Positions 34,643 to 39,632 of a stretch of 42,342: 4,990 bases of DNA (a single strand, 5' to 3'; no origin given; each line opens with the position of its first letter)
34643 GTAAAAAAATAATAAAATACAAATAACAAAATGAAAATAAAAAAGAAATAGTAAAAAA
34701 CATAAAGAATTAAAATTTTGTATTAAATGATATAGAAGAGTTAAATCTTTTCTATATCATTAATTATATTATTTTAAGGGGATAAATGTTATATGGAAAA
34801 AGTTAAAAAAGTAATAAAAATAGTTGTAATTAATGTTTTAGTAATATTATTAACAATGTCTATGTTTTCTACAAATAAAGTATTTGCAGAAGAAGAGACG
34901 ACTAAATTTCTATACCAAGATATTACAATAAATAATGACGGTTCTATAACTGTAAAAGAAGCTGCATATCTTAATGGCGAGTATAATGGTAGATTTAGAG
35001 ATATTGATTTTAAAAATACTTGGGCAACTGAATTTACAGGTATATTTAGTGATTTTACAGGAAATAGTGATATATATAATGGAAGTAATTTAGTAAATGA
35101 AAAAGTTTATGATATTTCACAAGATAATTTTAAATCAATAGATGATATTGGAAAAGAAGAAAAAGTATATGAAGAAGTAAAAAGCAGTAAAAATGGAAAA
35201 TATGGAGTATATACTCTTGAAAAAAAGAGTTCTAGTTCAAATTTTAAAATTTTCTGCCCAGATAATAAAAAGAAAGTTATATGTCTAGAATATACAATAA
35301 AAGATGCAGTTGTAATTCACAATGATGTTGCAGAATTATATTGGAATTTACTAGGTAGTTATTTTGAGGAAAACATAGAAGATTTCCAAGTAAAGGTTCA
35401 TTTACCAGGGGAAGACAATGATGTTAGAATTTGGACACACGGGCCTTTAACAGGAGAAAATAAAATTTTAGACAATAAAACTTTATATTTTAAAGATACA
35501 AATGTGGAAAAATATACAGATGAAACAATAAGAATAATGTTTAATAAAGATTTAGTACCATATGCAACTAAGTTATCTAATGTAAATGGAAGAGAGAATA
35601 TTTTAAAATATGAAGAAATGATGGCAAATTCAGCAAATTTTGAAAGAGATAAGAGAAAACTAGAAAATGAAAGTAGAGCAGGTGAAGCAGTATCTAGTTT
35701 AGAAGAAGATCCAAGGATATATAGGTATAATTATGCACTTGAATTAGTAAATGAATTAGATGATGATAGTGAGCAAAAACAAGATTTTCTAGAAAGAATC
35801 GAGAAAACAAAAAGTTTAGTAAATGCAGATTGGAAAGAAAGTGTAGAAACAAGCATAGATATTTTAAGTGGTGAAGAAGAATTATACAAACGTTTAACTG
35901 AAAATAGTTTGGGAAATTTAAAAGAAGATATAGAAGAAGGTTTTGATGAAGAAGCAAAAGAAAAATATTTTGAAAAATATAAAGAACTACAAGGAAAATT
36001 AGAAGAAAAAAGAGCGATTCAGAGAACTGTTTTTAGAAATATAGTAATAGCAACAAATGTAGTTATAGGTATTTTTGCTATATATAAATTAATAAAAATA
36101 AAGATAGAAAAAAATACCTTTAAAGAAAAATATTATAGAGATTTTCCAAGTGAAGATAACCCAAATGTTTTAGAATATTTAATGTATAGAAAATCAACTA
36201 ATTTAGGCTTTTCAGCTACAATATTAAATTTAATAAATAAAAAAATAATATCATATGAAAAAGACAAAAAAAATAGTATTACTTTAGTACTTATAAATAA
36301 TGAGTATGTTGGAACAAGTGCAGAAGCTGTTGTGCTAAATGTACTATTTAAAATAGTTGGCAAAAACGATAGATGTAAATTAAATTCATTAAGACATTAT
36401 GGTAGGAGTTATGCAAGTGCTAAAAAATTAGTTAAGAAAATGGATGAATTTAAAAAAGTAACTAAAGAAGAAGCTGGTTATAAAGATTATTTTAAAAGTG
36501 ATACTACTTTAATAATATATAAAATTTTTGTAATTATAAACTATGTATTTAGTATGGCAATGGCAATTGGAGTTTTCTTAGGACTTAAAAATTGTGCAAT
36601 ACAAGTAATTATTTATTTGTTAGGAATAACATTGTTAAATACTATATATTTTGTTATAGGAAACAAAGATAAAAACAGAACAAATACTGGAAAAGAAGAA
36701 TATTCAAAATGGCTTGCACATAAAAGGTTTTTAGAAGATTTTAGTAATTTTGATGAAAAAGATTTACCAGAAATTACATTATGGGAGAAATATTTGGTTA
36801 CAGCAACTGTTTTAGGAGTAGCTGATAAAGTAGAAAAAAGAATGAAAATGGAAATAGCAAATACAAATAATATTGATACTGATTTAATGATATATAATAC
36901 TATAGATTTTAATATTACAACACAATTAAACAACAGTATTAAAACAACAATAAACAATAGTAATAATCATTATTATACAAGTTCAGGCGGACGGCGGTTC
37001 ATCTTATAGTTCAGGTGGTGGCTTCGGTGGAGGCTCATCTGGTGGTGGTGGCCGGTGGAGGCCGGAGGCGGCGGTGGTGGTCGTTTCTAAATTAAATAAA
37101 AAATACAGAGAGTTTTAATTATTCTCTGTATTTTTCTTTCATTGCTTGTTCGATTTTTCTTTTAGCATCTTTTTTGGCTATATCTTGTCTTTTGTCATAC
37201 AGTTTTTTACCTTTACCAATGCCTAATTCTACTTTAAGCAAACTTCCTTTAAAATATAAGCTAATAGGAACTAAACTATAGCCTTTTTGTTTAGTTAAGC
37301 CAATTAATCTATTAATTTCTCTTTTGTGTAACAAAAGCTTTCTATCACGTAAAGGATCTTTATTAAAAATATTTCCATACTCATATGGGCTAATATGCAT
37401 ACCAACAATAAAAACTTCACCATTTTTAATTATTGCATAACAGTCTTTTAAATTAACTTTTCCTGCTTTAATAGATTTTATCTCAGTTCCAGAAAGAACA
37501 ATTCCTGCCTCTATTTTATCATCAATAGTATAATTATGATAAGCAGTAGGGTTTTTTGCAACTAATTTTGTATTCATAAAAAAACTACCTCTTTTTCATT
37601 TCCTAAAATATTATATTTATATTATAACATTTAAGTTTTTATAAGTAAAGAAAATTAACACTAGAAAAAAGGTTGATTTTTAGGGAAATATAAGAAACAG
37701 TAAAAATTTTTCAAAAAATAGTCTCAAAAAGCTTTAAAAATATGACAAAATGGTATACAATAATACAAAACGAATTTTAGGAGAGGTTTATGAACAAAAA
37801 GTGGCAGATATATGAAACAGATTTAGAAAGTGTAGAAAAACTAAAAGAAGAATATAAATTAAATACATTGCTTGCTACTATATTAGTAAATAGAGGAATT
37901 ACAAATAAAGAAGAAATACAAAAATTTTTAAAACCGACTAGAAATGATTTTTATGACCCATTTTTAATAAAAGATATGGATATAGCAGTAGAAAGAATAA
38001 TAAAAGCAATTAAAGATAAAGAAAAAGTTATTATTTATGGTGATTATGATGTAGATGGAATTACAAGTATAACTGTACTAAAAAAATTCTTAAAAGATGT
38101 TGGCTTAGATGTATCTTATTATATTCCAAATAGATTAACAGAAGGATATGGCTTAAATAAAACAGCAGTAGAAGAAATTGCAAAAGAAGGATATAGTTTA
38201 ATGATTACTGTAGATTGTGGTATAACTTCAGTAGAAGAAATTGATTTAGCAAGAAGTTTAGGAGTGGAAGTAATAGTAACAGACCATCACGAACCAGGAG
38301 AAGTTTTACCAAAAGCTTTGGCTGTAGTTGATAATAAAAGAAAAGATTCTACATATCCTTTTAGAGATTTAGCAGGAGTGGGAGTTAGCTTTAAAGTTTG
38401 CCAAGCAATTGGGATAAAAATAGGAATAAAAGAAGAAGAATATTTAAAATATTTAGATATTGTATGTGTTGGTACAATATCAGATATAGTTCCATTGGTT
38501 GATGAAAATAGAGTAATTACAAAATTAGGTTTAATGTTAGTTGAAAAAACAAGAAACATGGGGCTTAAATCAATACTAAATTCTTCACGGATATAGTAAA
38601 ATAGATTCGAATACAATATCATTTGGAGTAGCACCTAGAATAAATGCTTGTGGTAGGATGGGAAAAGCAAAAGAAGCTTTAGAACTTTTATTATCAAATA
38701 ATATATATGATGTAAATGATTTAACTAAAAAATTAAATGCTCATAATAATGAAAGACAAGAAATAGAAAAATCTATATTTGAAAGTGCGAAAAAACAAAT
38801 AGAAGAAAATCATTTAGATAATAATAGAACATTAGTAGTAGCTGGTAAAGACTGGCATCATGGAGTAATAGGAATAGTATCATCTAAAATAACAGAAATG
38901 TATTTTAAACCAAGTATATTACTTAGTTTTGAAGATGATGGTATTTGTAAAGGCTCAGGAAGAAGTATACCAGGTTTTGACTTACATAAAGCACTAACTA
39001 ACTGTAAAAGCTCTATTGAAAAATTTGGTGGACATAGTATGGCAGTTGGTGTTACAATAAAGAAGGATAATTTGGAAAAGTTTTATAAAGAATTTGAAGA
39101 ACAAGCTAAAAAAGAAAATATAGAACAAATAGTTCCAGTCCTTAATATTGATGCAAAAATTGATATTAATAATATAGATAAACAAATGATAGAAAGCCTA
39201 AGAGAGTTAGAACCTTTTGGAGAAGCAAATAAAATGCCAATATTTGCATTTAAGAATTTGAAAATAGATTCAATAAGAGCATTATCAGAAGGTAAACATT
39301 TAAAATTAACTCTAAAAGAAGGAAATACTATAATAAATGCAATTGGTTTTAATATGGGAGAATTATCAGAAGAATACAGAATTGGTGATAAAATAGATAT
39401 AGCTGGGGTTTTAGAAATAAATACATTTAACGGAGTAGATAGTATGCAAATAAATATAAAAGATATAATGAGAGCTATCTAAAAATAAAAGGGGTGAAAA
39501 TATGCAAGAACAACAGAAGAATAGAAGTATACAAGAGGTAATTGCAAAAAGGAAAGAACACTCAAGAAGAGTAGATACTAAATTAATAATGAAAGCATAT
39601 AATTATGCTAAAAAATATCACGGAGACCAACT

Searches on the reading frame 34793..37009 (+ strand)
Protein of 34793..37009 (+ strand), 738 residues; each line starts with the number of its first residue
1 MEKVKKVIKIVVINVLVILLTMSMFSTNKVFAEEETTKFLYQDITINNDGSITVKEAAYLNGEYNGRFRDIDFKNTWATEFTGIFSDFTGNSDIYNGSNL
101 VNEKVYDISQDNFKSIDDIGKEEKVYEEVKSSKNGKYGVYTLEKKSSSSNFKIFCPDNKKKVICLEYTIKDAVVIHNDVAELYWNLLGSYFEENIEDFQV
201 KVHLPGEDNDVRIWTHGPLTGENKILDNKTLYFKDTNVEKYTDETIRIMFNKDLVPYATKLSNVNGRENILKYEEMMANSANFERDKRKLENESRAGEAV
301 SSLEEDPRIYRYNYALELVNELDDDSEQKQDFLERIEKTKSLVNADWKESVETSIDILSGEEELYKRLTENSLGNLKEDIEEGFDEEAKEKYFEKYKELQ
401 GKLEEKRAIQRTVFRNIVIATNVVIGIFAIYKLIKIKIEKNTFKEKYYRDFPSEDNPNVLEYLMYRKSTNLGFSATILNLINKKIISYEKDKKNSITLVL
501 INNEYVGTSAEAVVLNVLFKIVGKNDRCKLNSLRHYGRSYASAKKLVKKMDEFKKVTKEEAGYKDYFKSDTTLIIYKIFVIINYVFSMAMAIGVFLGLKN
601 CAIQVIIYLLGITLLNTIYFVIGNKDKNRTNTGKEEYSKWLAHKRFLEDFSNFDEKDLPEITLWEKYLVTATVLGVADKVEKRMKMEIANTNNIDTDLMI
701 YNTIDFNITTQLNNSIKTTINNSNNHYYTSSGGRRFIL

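Call 55: search_protein_families(library=pfam, proteins=[window:34793-37009:+], max_evalue=0.00001)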
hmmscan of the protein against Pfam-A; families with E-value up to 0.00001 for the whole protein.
window:34793-37009:+ (738 aa): 2 families
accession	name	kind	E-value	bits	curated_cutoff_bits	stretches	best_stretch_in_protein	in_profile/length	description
PF20990.2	DUF2207_C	-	2.5e-42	145.8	33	1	445-684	2-247/247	Predicted membrane protein (DUF2207) C-terminal domain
PF09972.14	DUF2207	-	2.1e-21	77.3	24.4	1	43-250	8-172/172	Predicted membrane protein (DUF2207) N-terminal domain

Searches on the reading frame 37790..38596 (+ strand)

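Call 55: search_protein_families(library=pfam, proteins=[window:37790-38596:+], max_evalue=0.00001)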
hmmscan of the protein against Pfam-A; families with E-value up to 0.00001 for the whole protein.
window:37790-38596:+ (268 aa): 1 family
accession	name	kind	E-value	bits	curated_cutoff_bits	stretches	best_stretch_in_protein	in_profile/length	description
PF01368.27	DHH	-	6.4e-28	98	28.1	1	79-229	1-125/125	DHH family, N-terminal domain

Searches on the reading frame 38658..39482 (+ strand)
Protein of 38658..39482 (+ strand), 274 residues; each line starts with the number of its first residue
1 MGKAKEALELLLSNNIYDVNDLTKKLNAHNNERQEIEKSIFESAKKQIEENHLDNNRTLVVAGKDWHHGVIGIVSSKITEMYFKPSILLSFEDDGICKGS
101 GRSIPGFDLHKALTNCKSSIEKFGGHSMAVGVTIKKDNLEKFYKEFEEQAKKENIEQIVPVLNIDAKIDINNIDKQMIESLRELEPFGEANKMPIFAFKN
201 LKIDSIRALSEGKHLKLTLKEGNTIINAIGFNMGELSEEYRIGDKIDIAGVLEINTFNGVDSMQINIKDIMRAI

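Call 55: search_protein_families(library=pfam, proteins=[window:38658-39482:+], max_evalue=0.00001)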
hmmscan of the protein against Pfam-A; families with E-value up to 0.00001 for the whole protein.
window:38658-39482:+ (274 aa): 2 families
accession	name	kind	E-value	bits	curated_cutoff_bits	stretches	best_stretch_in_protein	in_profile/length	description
PF17768.7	RecJ_OB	-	1.5e-32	112.3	27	1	164-269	1-107/107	RecJ OB domain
PF02272.25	DHHA1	-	4e-16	59.8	25.9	1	59-151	5-101/102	DHHA1 domain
